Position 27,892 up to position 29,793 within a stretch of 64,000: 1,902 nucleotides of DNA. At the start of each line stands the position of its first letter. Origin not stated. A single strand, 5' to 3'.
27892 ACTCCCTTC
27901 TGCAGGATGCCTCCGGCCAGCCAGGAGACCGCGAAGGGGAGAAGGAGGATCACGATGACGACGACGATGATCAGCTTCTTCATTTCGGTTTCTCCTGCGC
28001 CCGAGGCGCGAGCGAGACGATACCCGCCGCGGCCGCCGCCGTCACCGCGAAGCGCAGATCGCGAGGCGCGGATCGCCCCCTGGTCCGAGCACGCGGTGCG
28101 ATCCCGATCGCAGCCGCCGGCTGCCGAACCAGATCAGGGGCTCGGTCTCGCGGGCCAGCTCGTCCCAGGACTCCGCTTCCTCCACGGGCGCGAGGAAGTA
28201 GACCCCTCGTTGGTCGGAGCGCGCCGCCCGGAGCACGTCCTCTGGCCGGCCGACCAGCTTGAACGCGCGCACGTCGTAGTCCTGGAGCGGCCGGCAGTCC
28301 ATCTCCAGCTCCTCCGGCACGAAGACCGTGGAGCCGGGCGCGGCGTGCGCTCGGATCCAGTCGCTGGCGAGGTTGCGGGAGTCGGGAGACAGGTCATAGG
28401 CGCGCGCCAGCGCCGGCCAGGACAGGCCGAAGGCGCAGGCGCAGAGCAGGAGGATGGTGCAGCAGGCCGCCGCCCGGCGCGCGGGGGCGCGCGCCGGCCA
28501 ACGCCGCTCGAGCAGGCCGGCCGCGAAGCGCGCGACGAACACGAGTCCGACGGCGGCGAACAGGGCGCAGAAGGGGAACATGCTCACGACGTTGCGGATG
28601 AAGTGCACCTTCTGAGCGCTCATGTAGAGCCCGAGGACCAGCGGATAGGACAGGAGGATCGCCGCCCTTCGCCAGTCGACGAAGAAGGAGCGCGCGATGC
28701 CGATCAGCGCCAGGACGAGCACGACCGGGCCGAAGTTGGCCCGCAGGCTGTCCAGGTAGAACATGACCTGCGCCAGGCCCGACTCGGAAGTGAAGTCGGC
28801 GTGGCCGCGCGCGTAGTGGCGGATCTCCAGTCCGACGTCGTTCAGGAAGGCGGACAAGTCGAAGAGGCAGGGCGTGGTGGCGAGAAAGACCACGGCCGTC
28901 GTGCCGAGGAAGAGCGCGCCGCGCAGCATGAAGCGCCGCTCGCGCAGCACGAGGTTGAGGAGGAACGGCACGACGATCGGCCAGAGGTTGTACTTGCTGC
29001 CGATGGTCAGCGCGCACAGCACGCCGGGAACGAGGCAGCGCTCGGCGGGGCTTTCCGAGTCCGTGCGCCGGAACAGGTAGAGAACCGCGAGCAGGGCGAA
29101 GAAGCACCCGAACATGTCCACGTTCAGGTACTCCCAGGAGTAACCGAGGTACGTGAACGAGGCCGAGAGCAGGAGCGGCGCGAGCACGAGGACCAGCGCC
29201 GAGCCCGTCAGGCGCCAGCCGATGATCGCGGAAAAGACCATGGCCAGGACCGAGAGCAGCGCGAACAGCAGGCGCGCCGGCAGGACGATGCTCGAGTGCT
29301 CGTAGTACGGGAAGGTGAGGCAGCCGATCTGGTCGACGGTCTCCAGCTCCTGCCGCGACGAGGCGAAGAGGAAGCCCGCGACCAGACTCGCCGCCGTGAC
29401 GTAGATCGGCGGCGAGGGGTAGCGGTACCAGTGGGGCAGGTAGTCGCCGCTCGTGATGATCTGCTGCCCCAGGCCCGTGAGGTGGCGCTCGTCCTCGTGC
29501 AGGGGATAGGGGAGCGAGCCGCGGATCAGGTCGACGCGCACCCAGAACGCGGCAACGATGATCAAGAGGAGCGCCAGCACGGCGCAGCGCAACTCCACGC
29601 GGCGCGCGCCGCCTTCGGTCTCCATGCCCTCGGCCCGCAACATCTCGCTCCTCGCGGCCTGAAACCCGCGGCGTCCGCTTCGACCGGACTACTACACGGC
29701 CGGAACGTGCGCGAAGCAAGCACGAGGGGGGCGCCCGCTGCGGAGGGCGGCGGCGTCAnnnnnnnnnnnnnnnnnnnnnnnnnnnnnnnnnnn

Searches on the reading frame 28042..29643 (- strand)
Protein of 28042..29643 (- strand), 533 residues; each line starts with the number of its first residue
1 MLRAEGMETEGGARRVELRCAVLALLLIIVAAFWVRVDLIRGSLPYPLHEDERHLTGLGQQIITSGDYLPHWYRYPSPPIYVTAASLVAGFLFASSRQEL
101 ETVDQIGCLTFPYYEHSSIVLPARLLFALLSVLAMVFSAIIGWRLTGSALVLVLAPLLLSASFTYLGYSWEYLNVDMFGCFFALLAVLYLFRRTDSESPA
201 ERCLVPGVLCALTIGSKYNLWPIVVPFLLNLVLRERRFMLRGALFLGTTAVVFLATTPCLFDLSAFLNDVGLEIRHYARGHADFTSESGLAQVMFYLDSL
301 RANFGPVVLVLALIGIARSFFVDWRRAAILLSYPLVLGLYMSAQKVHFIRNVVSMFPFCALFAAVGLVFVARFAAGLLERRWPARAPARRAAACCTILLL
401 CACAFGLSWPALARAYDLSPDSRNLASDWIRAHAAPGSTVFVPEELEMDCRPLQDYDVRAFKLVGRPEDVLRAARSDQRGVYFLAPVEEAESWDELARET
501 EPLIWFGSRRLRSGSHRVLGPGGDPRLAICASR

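Call 6: search_protein_families(library=pfam, proteins=[window:28042-29643:-], max_evalue=0.01)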
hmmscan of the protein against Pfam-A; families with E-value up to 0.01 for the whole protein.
window:28042-29643:- (533 aa): 1 family
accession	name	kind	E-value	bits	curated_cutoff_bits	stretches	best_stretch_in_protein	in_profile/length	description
PF13231.12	PMT_2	-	1.9e-05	25.4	26.1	1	122-259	23-157/160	Dolichyl-phosphate-mannose-protein mannosyltransferase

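Call 7: search_protein_families(library=ncbifam, proteins=[window:28042-29643:-], max_evalue=0.01)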
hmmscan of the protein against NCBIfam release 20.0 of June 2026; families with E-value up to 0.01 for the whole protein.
window:28042-29643:- (533 aa): 1 family
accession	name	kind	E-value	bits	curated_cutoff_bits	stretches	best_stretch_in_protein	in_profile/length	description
NF004429.0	PRK05771.2-2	equivalog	0.00067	18.5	799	1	118-244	349-470/608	V-type ATP synthase subunit I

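Call 24: find_homologous_proteins(query=window:28042-29643:-, max_evalue=0.00001)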
Query window:28042-29643:- (533 aa): 13 proteins with E <= 0.00001 among 8000 candidates.
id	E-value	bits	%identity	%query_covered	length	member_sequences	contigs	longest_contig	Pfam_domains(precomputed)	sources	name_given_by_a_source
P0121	0.0e+0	1196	100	100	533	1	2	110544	PF13231.13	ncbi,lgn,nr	ncbi:MAG: glycosyltransferase family 39 protein [Planctomycetes bacterium]|nr:glycosyltransferase fa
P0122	0.0e+0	1010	84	100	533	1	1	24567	-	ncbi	-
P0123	2.5e-103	365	42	93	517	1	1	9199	-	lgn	-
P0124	3.6e-95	338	39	95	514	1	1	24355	PF13231.13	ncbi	-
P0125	5.1e-94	334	36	94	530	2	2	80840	PF13231.13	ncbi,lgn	-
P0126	1.4e-87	313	34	93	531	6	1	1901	PF13231.13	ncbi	-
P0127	1.3e-72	263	36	82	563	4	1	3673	-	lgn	-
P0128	4.6e-72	262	36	83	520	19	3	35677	PF13231.13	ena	-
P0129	2.3e-54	203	33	75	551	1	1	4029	PF13231.13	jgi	jgi:hypothetical protein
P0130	2.0e-50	190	31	98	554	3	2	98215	-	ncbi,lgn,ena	-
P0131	2.7e-33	134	32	79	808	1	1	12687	PF02366.25,PF13231.13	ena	-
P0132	1.3e-11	62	33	36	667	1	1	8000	PF02366.25,PF13231.13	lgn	-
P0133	2.2e-7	48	28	37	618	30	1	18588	PF02366.25,PF13231.13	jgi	-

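Call 25: find_encoding_contigs(protein=P0124, flank=10000, max_places=1)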
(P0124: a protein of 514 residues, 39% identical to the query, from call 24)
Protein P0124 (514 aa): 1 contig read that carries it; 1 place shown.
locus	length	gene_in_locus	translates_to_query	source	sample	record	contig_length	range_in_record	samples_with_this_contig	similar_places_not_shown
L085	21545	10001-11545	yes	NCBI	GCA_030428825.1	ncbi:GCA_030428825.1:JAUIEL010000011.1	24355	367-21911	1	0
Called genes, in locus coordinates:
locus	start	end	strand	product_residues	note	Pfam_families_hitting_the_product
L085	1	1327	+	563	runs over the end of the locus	?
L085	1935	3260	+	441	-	-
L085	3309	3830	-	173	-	-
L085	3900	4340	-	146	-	-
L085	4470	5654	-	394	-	-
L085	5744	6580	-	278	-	PF02401:LYTB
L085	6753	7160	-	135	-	PF12840:HTH_20, PF12802:MarR_2 (faint), PF13601:HTH_34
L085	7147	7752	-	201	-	-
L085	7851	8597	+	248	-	-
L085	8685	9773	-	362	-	PF01116:F_bP_aldolase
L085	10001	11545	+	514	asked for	PF13231:PMT_2 (weak)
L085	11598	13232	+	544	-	PF04244:DPRP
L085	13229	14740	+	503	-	PF01370:Epimerase, PF05368:NmrA, PF13460:NAD_binding_10, PF11066:DUF2867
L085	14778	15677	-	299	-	PF10137:CAP12-PCTIR_TIR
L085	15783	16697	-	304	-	PF12728:HTH_17 (weak), PF02607:B12-binding_2 (weak)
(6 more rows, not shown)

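Call 26: find_encoding_contigs(protein=P0125, flank=10000, max_places=1)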
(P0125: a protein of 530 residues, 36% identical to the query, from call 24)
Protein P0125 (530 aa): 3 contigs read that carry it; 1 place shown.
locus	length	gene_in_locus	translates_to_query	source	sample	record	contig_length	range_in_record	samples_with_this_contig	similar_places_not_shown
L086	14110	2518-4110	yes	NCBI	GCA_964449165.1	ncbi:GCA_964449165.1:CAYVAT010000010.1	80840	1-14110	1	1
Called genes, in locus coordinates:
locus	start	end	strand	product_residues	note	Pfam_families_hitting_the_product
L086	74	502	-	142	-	PF00472:RF-1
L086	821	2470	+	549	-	PF00246:Peptidase_M14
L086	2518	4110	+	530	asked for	PF13231:PMT_2 (weak)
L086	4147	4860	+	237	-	PF00535:Glycos_transf_2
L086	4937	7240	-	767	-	PF06452:CBM9_1 (weak), PF19313:DUF5916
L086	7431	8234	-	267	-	PF00359:PTS_EIIA_2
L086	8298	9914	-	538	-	PF04389:Peptidase_M28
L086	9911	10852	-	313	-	PF00294:PfkB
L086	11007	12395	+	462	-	PF09861:Lar_N, PF21113:LarA_C (faint)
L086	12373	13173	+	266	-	PF10040:CRISPR_Cas6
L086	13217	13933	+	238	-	PF01904:DUF72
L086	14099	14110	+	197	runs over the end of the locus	-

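Call 27: find_encoding_contigs(protein=P0130, flank=10000, max_places=1)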
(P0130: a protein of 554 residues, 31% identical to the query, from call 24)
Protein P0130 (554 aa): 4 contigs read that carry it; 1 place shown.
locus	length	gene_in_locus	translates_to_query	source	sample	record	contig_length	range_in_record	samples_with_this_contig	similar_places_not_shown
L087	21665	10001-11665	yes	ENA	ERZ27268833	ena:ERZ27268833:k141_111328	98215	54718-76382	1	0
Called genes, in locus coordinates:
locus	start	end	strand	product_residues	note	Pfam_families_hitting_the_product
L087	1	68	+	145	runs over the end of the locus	PF00583:Acetyltransf_1, PF13508:Acetyltransf_7, PF13673:Acetyltransf_10 (weak), PF13480:Acetyltransf_6 (weak)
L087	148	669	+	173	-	PF00027:cNMP_binding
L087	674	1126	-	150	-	-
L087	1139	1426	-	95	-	-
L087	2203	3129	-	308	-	PF02153:PDH_N, PF20463:PDH_C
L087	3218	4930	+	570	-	PF00069:Pkinase, PF07714:PK_Tyr_Ser-Thr, PF03109:ABC1 (weak), PF01636:APH (faint)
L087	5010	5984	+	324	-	-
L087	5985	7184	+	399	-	PF28386:BfoA_C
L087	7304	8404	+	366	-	PF13579:Glyco_trans_4_4, PF13439:Glyco_transf_4, PF20706:GT4-conflict (weak), PF00534:Glycos_transf_1, PF13692:Glyco_trans_1_4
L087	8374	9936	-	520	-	PF13231:PMT_2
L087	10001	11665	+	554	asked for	-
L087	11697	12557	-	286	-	-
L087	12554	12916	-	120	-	-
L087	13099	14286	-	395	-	PF00515:TPR_1 (faint), PF07719:TPR_2 (faint), PF13181:TPR_8 (faint), PF13424:TPR_12 (faint), PF13428:TPR_14 (faint), PF13432:TPR_16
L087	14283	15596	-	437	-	PF00069:Pkinase, PF07714:PK_Tyr_Ser-Thr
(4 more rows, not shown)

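Call 45: search_solved_structures(query=window:28042-29643:-, max_evalue=1)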
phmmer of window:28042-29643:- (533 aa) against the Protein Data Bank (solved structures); distinct sequences matched with E-value up to 1: 0.

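Call 76: predict_structure(alignment_id=A5)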
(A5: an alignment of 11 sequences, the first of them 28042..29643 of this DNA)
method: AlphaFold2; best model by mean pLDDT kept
length: 533 residues; sequences in the alignment: 11
mean_pLDDT: 80.4   pTM: 0.82
mean pLDDT of the five models: 80.4, 79.8, 79.6, 78.3, 77.4
residues with pLDDT >= 90: 184; 70-90: 238; 50-70: 83; < 50: 28
segments of 3 or more residues with pLDDT < 50: 1-8, 107-113, 513-522
pLDDT, mean of each block of 10 residues (from residue 1): 43 81 95 91 62 60 64 61 73 71 50 58 86 96 91 95 87 77 94 77 93 87 95 90 95 75 72 81 81 91 92 96 93 95 87 93 95 82 67 80 86 80 86 90 78 81 73 79 77 74 84 47 74 82
secondary structure, 60 per line:
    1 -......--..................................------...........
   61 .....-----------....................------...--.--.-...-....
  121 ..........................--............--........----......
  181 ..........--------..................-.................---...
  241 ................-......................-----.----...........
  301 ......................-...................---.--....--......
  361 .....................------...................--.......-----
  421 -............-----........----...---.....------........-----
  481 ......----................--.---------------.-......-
elements in order: H2-7 H10-43 H50-65 H77-96 H117-146 H149-160 H163-170 H175-190 H199-216 H218-234 H238-256 H258-279 H290-322 H324-342 H349-352 H355-381 H388-406 H409-415 H422-433 E439-443 E457-461 H468-475 E481-486 H491-499 E500-506 E527-532

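Call 80: fold_search(model_id=the predicted structure, library=pdb)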
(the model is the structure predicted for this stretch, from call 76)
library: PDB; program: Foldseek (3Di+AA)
matches with E <= 10: 504; with E <= 0.001: 25
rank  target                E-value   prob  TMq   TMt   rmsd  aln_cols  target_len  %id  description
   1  5f15                  1.0e-08  1.00  0.50  0.49  10.9       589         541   14  Crystal Structure of ArnT from Cupriavidus metallidurans bound to Undecaprenyl phosphate (released 2016-02-17)
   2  9s6t_A                2.5e-08  1.00  0.58  0.63   7.6       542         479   15  Ternary cryo-EM structure of chicken ALG12 with Dol25-PP-GlcNAc2Man7, Dol25-P-Man, and Fab (released 2026-03-18)
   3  5ezm                  2.5e-08  1.00  0.49  0.49  10.9       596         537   14  Crystal Structure of ArnT from Cupriavidus metallidurans in the apo state (released 2016-02-17)
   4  8age_A                3.6e-07  1.00  0.49  0.41  11.5       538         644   13  Structure of yeast oligosaccharylransferase complex with acceptor peptide bound (released 2022-12-07)
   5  6gxc_A                5.1e-07  1.00  0.46  0.37   9.6       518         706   14  Bacterial oligosaccharyltransferase PglB in complex with an inhibitory peptide and a reactive lipid-linked oligosaccha (released 2018-11-14)
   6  6ezn_F                7.9e-07  1.00  0.48  0.41  13.0       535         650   13  Cryo-EM structure of the yeast oligosaccharyltransferase (OST) complex (released 2018-01-17)
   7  7oci_F                8.6e-07  1.00  0.49  0.42  11.5       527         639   14  Cryo-EM structure of yeast Ost6p containing oligosaccharyltransferase complex (released 2022-02-16)
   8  5ogl_A                9.4e-07  1.00  0.44  0.35  11.7       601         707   13  Structure of bacterial oligosaccharyltransferase PglB in complex with an acceptor peptide and an lipid-linked oligosac (released 2017-10-25)
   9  3rce_A                1.2e-06  1.00  0.47  0.38  10.6       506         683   16  Bacterial oligosaccharyltransferase PglB (released 2011-06-15)
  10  8agc_A                1.6e-06  1.00  0.49  0.39  10.3       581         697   14  Structure of yeast oligosaccharylransferase complex with lipid-linked oligosaccharide and non-acceptor peptide bound (released 2022-12-07)
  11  6s7o_A                2.1e-06  1.00  0.50  0.41  11.6       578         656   13  Cryo-EM structure of human oligosaccharyltransferase complex OST-A (released 2019-12-18)
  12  8b6l_I                2.8e-06  1.00  0.50  0.40  12.5       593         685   12  Subtomogram average of the human Sec61-TRAP-OSTA-translocon (released 2022-12-07)
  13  3wak                  2.9e-06  1.00  0.46  0.31  12.7       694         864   13  Crystal structure of the Archaeoglobus fulgidus oligosaccharyltransferase (O29867_ARCFU) in the apo form (released 2013-10-30)
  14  7zlg_A                3.6e-06  1.00  0.43  0.36  13.6       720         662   10  Cryo-EM structure of C-mannosyltransferase CeDPY19, in complex with acceptor peptide and bound to CMT2-Fab and anti-Fa (released 2023-01-11)
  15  7zli_A                3.9e-06  1.00  0.45  0.38  13.5       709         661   12  Cryo-EM structure of C-mannosyltransferase CeDPY19, in complex with Dol25-P-Man and bound to CMT2-Fab and anti-Fab nan (released 2023-01-11)
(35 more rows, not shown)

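Call 84: find_encoding_contigs(protein=P0123, flank=10000, max_places=1)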
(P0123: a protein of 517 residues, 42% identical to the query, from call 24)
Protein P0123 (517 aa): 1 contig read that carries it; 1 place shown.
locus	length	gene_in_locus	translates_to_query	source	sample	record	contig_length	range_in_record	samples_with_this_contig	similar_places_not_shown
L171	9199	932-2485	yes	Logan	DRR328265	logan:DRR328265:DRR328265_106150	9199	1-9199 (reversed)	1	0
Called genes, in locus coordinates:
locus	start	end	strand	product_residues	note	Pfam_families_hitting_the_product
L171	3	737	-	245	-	?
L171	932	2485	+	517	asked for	-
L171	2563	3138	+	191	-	-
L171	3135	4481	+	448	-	PF00884:Sulfatase, PF01663:Phosphodiest (weak), PF16347:SGSH_C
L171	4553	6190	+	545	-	PF04244:DPRP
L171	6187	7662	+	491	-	PF01370:Epimerase, PF05368:NmrA, PF13460:NAD_binding_10, PF11066:DUF2867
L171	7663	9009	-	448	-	-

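Call 85: find_encoding_contigs(protein=P0128, flank=10000, max_places=1)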
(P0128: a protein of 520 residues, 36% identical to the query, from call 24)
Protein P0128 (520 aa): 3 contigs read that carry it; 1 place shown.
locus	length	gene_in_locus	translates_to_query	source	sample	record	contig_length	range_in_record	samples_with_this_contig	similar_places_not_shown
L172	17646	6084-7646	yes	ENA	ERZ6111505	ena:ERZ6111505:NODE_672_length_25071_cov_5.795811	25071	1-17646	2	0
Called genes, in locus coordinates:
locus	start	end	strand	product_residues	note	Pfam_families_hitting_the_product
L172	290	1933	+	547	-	PF01011:PQQ, PF13360:PQQ_2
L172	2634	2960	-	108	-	-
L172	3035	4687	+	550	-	PF13673:Acetyltransf_10 (faint), PF21926:FeeM (weak), PF13444:Acetyltransf_5 (weak), PF00266:Aminotran_5 (weak)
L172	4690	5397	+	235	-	PF00487:FA_desaturase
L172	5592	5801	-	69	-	-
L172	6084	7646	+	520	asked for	PF13231:PMT_2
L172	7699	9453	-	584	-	PF00756:Esterase, PF00326:Peptidase_S9, PF12146:Hydrolase_4 (weak), PF12695:Abhydrolase_5 (weak), PF12740:PETase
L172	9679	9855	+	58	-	-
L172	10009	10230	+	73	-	-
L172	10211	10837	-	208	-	-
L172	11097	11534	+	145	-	PF00226:DnaJ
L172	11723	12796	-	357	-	PF01595:CNNM, PF00571:CBS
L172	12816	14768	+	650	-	PF02922:CBM_48, PF00128:Alpha-amylase (weak), PF02806:Alpha-amylase_C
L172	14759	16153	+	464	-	PF00696:AA_kinase, PF22468:ACT_9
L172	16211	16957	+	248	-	PF18306:LDcluster4, PF03641:Lysine_decarbox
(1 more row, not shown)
